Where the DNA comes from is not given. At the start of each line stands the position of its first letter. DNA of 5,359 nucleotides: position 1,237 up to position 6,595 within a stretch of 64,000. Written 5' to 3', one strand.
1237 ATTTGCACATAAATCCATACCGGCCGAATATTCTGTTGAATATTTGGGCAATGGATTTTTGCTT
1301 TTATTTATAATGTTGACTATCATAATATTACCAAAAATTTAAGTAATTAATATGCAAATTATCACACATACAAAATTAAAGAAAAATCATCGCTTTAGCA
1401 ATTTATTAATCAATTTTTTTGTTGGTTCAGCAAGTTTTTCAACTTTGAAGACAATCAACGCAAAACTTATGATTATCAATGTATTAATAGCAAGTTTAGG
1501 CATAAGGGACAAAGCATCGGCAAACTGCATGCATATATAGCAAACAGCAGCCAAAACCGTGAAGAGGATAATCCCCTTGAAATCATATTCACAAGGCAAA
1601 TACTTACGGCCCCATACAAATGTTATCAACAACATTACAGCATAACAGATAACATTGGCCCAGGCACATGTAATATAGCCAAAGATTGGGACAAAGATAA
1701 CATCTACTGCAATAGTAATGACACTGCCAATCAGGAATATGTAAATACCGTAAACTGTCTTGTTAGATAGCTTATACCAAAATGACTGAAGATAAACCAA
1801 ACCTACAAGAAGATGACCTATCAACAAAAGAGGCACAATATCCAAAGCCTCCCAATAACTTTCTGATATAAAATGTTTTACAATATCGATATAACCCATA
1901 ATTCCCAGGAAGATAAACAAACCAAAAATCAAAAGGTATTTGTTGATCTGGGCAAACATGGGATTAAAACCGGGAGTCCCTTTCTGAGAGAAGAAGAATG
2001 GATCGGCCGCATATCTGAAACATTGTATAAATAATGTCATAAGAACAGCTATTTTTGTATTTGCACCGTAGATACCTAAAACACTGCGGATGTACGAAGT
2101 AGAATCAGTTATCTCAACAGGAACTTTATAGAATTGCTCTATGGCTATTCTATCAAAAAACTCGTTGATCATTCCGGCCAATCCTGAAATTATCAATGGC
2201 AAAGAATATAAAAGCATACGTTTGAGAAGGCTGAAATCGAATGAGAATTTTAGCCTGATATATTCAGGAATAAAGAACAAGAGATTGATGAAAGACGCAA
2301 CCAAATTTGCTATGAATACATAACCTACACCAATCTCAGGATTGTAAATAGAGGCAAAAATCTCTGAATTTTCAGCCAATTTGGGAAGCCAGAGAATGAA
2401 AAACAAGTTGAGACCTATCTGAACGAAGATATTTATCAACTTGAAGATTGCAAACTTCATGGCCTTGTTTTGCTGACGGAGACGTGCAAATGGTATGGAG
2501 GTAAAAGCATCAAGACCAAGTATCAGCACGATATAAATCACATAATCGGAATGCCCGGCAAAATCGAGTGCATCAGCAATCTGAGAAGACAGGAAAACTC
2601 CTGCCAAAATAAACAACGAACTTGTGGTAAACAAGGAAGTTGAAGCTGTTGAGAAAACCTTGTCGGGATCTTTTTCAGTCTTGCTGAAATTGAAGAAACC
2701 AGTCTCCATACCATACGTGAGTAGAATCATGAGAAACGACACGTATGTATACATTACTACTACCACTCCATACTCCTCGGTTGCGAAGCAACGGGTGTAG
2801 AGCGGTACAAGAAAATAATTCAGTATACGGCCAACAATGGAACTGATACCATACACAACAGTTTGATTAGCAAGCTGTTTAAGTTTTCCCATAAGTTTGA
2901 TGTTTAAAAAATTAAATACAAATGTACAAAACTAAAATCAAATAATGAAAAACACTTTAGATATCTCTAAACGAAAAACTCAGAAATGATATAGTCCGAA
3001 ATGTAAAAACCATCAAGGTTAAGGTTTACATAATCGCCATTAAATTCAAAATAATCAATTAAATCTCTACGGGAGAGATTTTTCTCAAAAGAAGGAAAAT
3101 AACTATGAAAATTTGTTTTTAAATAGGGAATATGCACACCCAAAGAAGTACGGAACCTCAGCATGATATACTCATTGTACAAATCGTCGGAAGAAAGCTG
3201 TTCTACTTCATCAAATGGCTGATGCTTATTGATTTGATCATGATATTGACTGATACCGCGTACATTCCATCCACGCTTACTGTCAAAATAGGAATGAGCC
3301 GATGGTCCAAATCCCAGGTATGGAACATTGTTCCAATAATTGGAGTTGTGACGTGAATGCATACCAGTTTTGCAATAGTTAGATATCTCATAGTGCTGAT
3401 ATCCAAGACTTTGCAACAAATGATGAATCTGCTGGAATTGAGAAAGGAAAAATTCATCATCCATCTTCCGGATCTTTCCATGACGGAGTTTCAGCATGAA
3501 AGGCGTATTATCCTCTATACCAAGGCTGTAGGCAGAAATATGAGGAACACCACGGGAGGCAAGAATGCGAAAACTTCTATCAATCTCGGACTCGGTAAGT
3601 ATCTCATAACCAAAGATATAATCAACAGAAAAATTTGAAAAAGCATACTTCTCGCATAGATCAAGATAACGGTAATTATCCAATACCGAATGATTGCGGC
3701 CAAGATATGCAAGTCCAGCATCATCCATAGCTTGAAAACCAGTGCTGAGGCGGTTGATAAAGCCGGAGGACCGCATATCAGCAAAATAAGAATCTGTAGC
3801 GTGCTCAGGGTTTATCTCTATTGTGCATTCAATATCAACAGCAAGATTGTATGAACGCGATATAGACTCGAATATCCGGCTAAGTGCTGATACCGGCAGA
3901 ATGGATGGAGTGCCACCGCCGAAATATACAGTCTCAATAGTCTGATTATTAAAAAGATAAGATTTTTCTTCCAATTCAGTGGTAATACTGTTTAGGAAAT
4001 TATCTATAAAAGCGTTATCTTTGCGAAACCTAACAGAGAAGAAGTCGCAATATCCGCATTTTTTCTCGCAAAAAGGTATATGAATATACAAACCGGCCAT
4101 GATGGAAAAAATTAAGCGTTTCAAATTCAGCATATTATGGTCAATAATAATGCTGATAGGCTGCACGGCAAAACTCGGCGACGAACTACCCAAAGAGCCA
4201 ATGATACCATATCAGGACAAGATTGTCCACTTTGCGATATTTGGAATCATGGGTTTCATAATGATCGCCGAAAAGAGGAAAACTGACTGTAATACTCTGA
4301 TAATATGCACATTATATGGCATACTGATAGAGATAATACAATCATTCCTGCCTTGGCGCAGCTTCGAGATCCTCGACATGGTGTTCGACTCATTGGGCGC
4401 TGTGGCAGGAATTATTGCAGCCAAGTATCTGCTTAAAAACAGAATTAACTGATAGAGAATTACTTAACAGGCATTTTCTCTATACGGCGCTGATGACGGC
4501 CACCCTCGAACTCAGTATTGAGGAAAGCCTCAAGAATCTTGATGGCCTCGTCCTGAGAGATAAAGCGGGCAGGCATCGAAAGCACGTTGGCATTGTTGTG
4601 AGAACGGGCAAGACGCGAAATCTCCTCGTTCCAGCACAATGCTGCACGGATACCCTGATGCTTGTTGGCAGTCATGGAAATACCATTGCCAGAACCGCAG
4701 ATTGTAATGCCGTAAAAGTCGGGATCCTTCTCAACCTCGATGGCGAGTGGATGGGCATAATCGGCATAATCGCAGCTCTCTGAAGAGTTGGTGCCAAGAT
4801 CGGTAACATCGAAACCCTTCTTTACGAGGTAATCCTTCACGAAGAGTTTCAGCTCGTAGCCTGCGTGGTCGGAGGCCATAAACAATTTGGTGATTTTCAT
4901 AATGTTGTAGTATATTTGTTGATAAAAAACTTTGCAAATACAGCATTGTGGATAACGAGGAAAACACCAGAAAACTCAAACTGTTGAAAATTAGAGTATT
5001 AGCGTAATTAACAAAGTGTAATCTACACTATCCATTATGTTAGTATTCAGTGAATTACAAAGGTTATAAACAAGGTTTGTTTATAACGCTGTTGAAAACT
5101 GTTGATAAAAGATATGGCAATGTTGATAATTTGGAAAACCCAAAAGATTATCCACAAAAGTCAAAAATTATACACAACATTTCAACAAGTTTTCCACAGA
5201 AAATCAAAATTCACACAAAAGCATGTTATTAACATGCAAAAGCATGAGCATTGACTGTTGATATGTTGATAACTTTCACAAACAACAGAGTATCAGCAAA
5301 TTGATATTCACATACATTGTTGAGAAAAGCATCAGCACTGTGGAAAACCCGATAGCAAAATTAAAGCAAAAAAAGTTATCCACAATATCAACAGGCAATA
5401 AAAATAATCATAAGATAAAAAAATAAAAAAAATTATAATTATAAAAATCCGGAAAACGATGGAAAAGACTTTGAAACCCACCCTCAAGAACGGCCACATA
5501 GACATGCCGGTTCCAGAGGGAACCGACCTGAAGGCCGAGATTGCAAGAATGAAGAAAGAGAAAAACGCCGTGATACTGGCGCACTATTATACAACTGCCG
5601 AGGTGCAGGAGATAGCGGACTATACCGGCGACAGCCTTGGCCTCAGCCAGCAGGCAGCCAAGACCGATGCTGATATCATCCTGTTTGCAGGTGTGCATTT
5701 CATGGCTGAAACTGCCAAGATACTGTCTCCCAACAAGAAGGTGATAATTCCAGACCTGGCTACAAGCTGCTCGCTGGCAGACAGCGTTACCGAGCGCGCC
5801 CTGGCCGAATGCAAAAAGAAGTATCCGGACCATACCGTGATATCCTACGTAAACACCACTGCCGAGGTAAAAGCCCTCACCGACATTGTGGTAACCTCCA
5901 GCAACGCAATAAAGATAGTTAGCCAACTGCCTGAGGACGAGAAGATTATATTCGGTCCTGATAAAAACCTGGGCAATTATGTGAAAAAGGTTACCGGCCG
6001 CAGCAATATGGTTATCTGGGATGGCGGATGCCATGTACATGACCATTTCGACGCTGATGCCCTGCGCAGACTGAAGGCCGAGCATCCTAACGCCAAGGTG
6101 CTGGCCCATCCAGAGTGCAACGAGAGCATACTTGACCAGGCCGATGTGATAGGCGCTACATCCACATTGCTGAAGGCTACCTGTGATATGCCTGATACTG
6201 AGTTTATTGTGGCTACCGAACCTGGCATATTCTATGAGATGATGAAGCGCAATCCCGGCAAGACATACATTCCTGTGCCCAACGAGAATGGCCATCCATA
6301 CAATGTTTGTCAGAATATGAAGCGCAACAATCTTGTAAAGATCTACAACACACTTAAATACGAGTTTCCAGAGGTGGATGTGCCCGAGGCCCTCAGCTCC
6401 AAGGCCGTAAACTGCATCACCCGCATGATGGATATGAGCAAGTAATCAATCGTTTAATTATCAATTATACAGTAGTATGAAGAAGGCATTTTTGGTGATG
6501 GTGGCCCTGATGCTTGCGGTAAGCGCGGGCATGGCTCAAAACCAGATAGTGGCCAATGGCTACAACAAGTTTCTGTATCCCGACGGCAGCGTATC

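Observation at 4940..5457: Dense DnaA-box cluster plus AT-rich tract between rpiB and nadA: candidate oriC with no dnaA gene nearby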

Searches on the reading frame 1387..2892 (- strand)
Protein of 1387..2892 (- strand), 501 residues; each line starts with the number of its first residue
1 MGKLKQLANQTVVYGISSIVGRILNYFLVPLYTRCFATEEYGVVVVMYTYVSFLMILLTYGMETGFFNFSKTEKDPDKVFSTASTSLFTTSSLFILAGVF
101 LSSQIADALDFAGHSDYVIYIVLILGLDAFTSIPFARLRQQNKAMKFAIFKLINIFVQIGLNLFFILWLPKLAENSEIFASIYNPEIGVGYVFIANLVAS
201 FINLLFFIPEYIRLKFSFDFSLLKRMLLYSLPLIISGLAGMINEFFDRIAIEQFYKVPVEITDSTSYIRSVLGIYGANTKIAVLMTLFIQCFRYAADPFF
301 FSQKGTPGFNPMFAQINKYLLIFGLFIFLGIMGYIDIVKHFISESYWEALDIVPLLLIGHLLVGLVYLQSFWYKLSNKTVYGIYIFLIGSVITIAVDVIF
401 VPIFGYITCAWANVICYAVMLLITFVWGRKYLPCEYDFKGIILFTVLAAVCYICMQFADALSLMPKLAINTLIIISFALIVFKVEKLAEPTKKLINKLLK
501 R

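Call 6: search_protein_families(library=ncbifam, proteins=[window:1387-2892:-])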
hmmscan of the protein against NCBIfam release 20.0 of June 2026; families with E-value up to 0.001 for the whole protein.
window:1387-2892:- (501 aa): 1 family
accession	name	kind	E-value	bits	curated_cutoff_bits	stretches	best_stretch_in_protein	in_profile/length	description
NF050818.1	PolSacchBiosHfsF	equivalog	0.00085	18.4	700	1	349-467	323-436/468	polysaccharide biosynthesis protein HfsF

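Call 39: find_encoding_contigs(protein=window:1387-2892:-, flank=10000, max_places=6)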
Protein window:1387-2892:- (501 aa): no gene with exactly this product is on record in the collection.

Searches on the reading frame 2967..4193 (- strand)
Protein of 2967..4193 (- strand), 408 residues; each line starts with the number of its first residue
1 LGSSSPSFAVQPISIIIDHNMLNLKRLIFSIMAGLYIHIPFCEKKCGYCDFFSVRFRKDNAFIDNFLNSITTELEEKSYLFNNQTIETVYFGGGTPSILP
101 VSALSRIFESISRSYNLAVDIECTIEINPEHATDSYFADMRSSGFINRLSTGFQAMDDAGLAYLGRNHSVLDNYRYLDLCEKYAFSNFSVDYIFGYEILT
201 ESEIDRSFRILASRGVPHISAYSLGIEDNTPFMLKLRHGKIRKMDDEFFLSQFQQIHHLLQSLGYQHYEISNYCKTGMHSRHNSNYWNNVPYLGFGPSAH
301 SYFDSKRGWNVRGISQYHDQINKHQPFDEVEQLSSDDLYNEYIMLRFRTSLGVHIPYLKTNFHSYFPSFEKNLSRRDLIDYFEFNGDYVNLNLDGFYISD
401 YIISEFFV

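Call 6: search_protein_families(library=ncbifam, proteins=[window:2967-4193:-])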
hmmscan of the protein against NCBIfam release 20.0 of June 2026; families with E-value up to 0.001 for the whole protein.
window:2967-4193:- (408 aa): 19 families
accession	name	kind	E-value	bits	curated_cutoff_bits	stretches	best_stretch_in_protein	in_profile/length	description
TIGR00539.1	hemN_rel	equivalog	8.6e-75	252.1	205.4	1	35-380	3-346/361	radical SAM family heme chaperone HemW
NF005133.0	PRK06582.1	equivalog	1.1e-51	176.1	597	1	34-404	13-386/390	coproporphyrinogen III oxidase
NF004567.0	PRK05904.1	equivalog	1.9e-48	165.5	355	1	34-363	8-317/353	coproporphyrinogen III oxidase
NF006067.1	PRK08208.1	equivalog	1.5e-40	139.4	380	1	33-407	36-415/427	STM4012 family radical SAM protein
TIGR04107.1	rSAM_HutW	equivalog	2.3e-40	138.7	400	1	34-399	41-407/419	heme anaerobic degradation radical SAM methyltransferase ChuW/HutW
TIGR03994.1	rSAM_HemZ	equivalog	5.1e-33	114.8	321.4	1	25-268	77-318/401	coproporphyrinogen dehydrogenase HemZ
TIGR00538.1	hemN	equivalog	1.4e-28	99.9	324.95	1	34-375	51-404/454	oxygen-independent coproporphyrinogen III oxidase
NF006385.0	PRK08629.1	equivalog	7.1e-25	87.7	355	1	35-326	55-332/439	coproporphyrinogen III oxidase family protein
NF006060.0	PRK08207.1-3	equivalog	4.8e-24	85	653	1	34-263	151-384/477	coproporphyrinogen III oxidase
NF006065.0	PRK08207.2-4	equivalog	3.9e-23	82.2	922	1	20-270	156-410/484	coproporphyrinogen III oxidase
NF006064.0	PRK08207.2-2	equivalog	9.5e-22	77.6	504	1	33-268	145-378/465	coproporphyrinogen III oxidase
NF006061.0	PRK08207.1-4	equivalog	1.5e-21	76.7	702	1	34-207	175-351/501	coproporphyrinogen III oxidase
NF006062.0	PRK08207.1-5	equivalog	2.4e-17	62.9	1007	1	34-212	150-331/476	coproporphyrinogen III oxidase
TIGR04419.1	no_iron_rSAM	equivalog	8.3e-17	61.7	300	1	65-365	21-320/378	HemN-related non-iron pseudo-SAM protein PsgB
NF006063.0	PRK08207.2-1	equivalog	2e-15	56.4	1074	1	34-196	194-358/518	coproporphyrinogen III oxidase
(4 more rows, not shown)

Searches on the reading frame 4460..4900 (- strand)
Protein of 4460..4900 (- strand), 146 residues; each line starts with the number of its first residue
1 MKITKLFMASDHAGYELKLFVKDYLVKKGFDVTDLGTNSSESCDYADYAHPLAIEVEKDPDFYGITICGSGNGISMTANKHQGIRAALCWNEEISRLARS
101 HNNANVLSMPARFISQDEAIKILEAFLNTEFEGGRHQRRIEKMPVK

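Call 6: search_protein_families(library=ncbifam, proteins=[window:4460-4900:-])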
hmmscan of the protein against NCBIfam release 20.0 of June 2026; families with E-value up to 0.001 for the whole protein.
window:4460-4900:- (146 aa): 12 families
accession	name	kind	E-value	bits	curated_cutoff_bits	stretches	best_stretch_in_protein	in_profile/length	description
NF004051.0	PRK05571.1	subfamily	1.7e-53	180.4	135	1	5-143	3-142/149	ribose-5-phosphate isomerase B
TIGR00689.1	rpiB_lacA_lacB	subfamily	4.4e-52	175.8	88.3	1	7-143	2-139/145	RpiB/LacA/LacB family sugar-phosphate isomerase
TIGR01120.1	rpiB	equivalog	1.2e-46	158.2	138.65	1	5-143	1-139/143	ribose 5-phosphate isomerase B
TIGR02133.1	RPI_actino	equivalog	6.5e-37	126.7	168.2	1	5-143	2-142/148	ribose-5-phosphate isomerase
NF006380.0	PRK08621.1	equivalog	7e-27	94.6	164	1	6-141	3-136/142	galactose-6-phosphate isomerase subunit LacA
NF006381.0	PRK08622.1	equivalog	5.2e-24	85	234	1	6-142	3-140/171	galactose-6-phosphate isomerase subunit LacB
TIGR01118.1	lacA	equivalog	1.1e-22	80.7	181.1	1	7-141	4-136/141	galactose-6-phosphate isomerase subunit LacA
NF051858.1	EryPhIsonDerIRhiz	equivalog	2e-21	76.6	240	1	5-132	2-131/150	D-erythrulose-4-phosphate isomerase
NF009257.0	PRK12613.1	equivalog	7e-21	74.8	243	1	7-142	4-136/141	galactose-6-phosphate isomerase subunit LacA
TIGR01119.1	lacB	equivalog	4.2e-17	62.4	312.55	1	5-137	2-134/171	galactose-6-phosphate isomerase subunit LacB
NF009258.0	PRK12615.1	equivalog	1.3e-16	61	325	1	5-137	2-134/171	galactose-6-phosphate isomerase subunit LacB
NF006753.0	PRK09273.1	equivalog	6.1e-06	25.7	137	1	22-110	23-113/211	hypothetical protein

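Call 41: find_encoding_contigs(protein=window:4460-4900:-, flank=10000, max_places=6)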
Protein window:4460-4900:- (146 aa): 5 contigs read that carry it; 5 places shown.
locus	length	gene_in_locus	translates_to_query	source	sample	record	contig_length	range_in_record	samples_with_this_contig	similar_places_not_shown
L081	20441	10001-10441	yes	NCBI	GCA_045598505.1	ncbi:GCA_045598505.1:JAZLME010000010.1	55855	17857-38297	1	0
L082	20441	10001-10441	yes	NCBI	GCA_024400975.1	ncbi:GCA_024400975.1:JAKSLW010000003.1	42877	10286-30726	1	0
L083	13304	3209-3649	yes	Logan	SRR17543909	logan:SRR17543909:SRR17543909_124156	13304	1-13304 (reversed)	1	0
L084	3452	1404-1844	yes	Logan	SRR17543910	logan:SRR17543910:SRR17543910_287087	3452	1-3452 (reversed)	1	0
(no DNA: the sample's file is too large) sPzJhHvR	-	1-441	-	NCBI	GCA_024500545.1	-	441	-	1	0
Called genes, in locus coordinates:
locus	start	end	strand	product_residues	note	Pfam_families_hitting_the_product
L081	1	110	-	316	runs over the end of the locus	PF07661:MORN_2 (faint)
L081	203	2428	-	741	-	PF13371:TPR_9 (faint), PF13432:TPR_16 (faint), PF13431:TPR_17 (faint), PF07719:TPR_2 (faint), PF13181:TPR_8 (faint), PF13414:TPR_11 (faint), PF00515:TPR_1 (weak), PF13424:TPR_12 (weak)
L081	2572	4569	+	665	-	PF01807:Zn_ribbon_DnaG, PF08275:DNAG_N, PF01751:Toprim (weak), PF13155:Toprim_2, PF13362:Toprim_3 (faint), PF13662:Toprim_4, PF10410:DnaB_bind (weak), PF28534:DUF8430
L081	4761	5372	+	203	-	PF00702:Hydrolase, PF13419:HAD_2, PF13242:Hydrolase_like (faint)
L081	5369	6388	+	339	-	-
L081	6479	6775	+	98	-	PF09650:PHA_gran_rgn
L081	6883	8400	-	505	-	PF07661:MORN_2 (faint)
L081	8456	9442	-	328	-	PF02445:NadA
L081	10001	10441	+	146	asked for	PF02502:LacAB_rpiB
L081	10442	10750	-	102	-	PF04892:VanZ-LLP1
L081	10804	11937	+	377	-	PF04055:Radical_SAM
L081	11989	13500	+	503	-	PF01943:Polysacc_synt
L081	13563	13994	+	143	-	PF00692:dUTPase, PF22769:DCD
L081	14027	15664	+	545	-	PF07719:TPR_2 (faint), PF13181:TPR_8 (faint), PF13424:TPR_12 (faint), PF13428:TPR_14 (faint), PF25060:ARM_TT21_2nd (faint), PF00515:TPR_1 (faint), PF13432:TPR_16 (faint), PF14559:TPR_19 (faint), +1 more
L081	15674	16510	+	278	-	PF14125:DUF4292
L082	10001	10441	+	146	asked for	PF02502:LacAB_rpiB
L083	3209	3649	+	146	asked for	PF02502:LacAB_rpiB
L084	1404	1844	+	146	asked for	PF02502:LacAB_rpiB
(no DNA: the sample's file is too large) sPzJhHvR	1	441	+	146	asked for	PF02502:LacAB_rpiB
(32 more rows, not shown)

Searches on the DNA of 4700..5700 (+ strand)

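Call 7: search_dna_similar(query=window:4900-5460:+, collection=plasmids, mode=distant)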
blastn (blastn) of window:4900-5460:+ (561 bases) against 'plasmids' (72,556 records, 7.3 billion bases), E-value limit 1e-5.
No match.

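Call 51: search_rna_families(source=window, start=4700, end=5700, threshold=evalue, max_evalue=1)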
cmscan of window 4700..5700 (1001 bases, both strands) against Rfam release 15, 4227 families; matches with E-value up to 1: 0.
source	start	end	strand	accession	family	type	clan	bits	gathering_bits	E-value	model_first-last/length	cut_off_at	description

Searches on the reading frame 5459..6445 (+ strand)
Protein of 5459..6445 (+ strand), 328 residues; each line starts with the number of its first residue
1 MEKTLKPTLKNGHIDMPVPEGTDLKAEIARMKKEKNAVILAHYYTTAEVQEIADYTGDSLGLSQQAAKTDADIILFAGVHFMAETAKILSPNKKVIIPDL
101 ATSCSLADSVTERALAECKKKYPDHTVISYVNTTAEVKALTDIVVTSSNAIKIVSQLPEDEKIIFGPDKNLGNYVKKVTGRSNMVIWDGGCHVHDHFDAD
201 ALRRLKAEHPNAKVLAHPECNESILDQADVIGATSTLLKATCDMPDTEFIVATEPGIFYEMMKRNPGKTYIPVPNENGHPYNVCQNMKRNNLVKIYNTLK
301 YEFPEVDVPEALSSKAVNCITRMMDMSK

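Call 6: search_protein_families(library=ncbifam, proteins=[window:5459-6445:+])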
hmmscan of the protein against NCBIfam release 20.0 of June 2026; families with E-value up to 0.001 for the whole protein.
window:5459-6445:+ (328 aa): 4 families
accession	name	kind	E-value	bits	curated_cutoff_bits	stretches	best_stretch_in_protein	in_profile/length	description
NF006878.0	PRK09375.1-2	equivalog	1.9e-128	427.8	294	1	22-327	4-305/306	quinolinate synthase NadA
TIGR00550.1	nadA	equivalog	1.4e-111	372.6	262.9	1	23-327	5-309/309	quinolinate synthase NadA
NF006884.0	PRK09375.2-5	equivalog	1.1e-41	142.9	691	2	26-179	74-249/426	quinolinate synthase NadA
NF006882.0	PRK09375.2-3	equivalog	2.1e-18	66.2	561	1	35-191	72-245/447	quinolinate synthase NadA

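Call 9: find_related_loci(query=window:5459-6445:+, collection=genome_contigs, flank=10000)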
Query window:5459-6445:+ (328 aa) in genome_contigs; peptide patterns used: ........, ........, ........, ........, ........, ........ (x = any residue, [..] = any of these).
600 stretches matched a pattern (row limit reached: there are more); 600 encode a relative of the query (tblastn E <= 1e-3); the best 80 are kept; 80 distinct loci.
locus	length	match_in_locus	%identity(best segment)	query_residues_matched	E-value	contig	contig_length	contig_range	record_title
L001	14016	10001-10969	78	6-328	2e-172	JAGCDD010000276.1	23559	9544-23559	MAG: Bacteroidales bacterium isolate RGIG9683 Yak_Omasum-2__c576989, whole genome shotgun sequence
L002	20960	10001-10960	60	9-327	2e-125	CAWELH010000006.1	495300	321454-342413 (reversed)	MAG: uncultured Bacteroidales bacterium isolate MFD05684.bin.1.26 genome assembly, contig: contig_48381, whole genome sh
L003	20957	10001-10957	59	10-328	1e-122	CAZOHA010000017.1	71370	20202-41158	MAG TPA_asm: uncultured Bacteroides sp. isolate SRP332253_co2_34 genome assembly, contig: NODE_272_length_71370_cov_6.40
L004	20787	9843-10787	59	12-327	4e-121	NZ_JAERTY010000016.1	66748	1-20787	Sphingobacterium faecale strain C459-1 scaffold14, whole genome shotgun sequence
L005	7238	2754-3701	57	11-327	2e-120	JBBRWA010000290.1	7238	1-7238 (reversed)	MAG: Chitinophagales bacterium isolate La3_metabat2.294 La3_metabat2.294_K_2403906_L_7238_cov_22.9445, whole genome shot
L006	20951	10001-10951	58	12-328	7e-120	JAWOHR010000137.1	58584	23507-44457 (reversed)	MAG: Bacteroidales bacterium isolate CWP4-3.bin.80 k191_2598100, whole genome shotgun sequence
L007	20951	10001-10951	58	10-327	1e-119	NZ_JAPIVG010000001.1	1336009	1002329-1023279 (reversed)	Pedobacter sandarakinus strain AMB P.sandarikinus_contig_1, whole genome shotgun sequence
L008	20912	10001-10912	61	23-327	2e-119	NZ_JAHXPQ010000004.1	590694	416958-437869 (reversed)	Mucilaginibacter rivuli strain HMF5004 4, whole genome shotgun sequence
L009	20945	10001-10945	57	12-327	2e-119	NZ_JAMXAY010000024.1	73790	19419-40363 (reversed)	Parapedobacter soli strain KCTC 12984 Scaffold24, whole genome shotgun sequence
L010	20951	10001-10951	58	10-327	2e-118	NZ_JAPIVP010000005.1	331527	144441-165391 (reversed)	Pedobacter sp. PF22-3 P.sp._PF22-3_LCCC_2175_contig_5, whole genome shotgun sequence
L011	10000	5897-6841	58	12-327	4e-118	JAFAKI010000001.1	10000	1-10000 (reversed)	MAG: Mucilaginibacter sp. isolate CP_BE_RX_7 BE_RX_k147_8437661, whole genome shotgun sequence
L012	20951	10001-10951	56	10-327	3e-118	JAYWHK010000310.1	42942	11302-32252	MAG: Saprospiraceae bacterium isolate GLR68_GL53_UP_2_metabinner_1 GLR68_GL53_UP_2_metabinner_1_309, whole genome shotgu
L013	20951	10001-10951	58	10-327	8e-118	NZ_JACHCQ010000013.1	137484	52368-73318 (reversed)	Pedobacter sp. AK013 Ga0401613_13, whole genome shotgun sequence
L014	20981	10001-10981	53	1-328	2e-117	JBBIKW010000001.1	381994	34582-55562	MAG: Lewinellaceae bacterium isolate BQS170218_bin_195 NODE_9_length_381994_cov_121.426, whole genome shotgun sequence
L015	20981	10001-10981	55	1-328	5e-118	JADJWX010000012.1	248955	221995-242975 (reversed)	MAG: Lewinellaceae bacterium isolate Kalu_18-Q3-R12-55_BATAC.22 tig00003657-10-2485860, whole genome shotgun sequence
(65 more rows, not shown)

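Call 40: find_encoding_contigs(protein=window:5459-6445:+, flank=10000, max_places=6)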
Protein window:5459-6445:+ (328 aa): no gene with exactly this product is on record in the collection.
